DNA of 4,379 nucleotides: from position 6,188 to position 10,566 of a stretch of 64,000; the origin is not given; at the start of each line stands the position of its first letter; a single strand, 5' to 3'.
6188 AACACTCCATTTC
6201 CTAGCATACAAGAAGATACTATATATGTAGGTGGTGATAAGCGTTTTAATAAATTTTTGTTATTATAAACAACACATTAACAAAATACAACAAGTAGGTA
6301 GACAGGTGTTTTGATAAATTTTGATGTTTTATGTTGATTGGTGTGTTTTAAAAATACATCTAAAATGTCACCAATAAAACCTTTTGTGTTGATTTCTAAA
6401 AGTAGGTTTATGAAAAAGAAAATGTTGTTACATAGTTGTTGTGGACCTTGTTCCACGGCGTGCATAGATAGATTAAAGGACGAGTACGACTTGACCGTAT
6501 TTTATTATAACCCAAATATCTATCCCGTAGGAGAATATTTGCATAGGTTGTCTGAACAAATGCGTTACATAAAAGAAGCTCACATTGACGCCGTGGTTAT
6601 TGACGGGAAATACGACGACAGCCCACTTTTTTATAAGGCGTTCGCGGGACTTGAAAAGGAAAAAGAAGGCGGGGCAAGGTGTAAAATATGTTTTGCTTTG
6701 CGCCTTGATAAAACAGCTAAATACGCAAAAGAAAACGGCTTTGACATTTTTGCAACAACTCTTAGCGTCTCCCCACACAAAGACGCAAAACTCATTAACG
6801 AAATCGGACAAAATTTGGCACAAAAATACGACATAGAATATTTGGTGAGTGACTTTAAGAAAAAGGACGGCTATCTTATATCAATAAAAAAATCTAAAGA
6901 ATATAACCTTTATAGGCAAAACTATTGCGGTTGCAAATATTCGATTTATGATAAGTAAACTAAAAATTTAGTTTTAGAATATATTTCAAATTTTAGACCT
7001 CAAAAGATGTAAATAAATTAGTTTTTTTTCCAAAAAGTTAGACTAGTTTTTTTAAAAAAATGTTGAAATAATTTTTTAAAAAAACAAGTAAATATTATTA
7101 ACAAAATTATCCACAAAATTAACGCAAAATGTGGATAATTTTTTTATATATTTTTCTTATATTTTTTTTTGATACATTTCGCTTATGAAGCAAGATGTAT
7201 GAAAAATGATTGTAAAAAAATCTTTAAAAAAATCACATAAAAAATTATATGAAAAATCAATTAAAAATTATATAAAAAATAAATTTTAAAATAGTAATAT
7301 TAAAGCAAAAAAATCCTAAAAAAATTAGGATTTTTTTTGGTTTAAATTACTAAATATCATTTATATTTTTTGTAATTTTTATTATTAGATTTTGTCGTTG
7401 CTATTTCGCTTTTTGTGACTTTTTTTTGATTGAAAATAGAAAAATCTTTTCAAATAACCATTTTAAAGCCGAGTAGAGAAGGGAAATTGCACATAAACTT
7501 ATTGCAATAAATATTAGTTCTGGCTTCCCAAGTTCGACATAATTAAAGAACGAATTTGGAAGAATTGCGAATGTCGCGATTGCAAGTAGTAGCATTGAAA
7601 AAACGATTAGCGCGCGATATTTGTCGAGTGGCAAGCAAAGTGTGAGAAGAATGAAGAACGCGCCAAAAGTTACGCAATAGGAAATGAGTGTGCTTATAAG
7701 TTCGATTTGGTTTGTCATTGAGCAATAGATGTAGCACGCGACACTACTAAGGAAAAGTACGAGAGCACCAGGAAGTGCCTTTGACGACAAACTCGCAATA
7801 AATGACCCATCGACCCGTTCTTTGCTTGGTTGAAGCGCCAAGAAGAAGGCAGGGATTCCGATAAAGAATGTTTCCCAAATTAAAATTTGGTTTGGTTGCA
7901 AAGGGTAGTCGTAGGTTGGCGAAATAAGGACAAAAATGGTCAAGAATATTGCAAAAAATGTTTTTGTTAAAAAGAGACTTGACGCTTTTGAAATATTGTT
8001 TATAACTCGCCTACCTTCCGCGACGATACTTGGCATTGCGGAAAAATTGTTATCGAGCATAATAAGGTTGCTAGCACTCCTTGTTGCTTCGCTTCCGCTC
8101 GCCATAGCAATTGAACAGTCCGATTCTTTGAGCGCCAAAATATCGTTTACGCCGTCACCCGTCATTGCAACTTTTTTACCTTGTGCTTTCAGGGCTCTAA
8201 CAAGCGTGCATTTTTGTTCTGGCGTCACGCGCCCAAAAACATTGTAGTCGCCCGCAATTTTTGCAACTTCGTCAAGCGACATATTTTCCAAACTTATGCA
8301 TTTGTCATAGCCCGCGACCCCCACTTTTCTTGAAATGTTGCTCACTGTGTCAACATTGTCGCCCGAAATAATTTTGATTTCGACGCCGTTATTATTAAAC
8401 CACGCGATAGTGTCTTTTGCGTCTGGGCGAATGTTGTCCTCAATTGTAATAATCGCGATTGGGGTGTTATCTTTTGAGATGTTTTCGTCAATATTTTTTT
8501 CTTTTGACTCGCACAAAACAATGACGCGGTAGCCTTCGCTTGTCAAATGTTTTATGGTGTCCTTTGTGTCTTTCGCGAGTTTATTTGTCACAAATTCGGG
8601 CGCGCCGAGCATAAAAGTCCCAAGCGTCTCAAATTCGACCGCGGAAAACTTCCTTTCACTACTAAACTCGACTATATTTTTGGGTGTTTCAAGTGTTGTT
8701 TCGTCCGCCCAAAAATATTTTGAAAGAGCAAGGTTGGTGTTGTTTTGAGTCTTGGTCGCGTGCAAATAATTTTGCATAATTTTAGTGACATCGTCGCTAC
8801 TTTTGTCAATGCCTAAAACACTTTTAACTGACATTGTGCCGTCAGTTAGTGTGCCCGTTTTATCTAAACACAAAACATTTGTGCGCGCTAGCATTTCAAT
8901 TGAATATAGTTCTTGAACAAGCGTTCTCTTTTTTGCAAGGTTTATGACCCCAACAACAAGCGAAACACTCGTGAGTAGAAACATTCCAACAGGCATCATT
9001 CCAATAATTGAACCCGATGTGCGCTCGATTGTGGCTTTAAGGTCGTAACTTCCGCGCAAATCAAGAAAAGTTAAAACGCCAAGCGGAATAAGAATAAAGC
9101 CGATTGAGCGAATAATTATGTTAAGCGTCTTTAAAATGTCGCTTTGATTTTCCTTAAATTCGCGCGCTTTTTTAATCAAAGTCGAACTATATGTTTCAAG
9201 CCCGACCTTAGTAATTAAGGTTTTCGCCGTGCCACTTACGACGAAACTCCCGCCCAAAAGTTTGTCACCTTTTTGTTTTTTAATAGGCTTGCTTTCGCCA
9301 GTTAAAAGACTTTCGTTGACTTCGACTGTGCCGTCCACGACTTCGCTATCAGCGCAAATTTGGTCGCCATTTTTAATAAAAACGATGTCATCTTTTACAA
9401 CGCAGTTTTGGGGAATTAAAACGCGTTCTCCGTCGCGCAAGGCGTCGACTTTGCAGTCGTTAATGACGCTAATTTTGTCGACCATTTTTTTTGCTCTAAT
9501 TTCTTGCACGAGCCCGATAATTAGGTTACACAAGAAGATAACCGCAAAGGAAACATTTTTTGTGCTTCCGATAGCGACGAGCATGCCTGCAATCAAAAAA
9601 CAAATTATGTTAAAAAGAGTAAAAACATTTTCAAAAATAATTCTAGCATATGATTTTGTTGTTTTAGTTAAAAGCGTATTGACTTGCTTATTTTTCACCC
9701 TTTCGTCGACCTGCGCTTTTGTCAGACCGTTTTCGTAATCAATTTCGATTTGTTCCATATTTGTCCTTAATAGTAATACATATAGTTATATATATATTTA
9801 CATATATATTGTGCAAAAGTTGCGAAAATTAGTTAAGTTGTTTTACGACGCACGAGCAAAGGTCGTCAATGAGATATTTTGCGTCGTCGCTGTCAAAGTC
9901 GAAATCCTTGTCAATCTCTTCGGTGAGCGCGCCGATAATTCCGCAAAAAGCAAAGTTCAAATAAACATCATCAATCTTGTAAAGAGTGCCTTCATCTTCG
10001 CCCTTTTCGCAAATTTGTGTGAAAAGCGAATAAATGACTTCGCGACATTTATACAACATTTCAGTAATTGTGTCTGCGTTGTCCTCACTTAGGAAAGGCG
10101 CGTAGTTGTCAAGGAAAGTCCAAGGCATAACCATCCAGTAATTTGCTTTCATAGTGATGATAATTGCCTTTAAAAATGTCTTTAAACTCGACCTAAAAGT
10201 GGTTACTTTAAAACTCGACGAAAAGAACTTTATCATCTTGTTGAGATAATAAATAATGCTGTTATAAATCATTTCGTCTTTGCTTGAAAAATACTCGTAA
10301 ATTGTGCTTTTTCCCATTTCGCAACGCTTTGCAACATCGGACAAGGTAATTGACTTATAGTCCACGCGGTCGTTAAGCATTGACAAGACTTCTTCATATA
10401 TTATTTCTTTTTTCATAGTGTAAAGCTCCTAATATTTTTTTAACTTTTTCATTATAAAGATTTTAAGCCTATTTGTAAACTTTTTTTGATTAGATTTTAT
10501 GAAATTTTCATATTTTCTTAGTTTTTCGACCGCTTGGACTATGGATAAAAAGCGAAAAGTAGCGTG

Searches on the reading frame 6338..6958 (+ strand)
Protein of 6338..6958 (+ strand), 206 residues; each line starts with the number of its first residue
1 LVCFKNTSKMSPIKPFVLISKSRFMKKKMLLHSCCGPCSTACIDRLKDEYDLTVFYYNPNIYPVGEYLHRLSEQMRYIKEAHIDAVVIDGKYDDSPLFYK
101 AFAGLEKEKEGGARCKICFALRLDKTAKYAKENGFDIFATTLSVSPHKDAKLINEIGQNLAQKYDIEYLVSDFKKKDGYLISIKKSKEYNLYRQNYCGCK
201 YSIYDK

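Call 73: search_protein_families(library=pfam, proteins=[window:6338-6958:+], max_evalue=0.0001)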
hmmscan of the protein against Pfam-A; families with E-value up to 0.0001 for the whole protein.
window:6338-6958:+ (206 aa): 1 family
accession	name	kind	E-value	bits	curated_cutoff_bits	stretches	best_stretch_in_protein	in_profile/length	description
PF02677.20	QueH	-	2.1e-66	223.8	23.5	1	29-203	1-173/175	Epoxyqueuosine reductase QueH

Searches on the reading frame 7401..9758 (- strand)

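Call 52: search_protein_families(library=pfam, proteins=[window:7401-9758:-], max_evalue=0.00001)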
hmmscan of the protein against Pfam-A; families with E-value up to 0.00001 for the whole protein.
window:7401-9758:- (785 aa): 3 families
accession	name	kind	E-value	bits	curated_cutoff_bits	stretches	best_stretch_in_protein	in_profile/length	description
PF00122.25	E1-E2_ATPase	-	4.6e-36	124.5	28.1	1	103-277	6-181/181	E1-E2 ATPase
PF00702.32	Hydrolase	-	2.9e-21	77.2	26.4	1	295-546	3-190/191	haloacid dehalogenase-like hydrolase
PF08282.18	Hydrolase_3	-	1.7e-06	28.4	20.9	0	519-572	195-248/255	haloacid dehalogenase-like hydrolase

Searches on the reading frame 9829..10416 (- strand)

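Call 73: search_protein_families(library=pfam, proteins=[window:9829-10416:-], max_evalue=0.0001)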
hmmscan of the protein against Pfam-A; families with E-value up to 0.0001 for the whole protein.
window:9829-10416:- (195 aa): 1 family
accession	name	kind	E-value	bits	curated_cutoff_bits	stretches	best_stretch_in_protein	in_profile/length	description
PF00440.29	TetR_N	-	1.5e-08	34.7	24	1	19-50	13-44/47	Bacterial regulatory proteins, tetR family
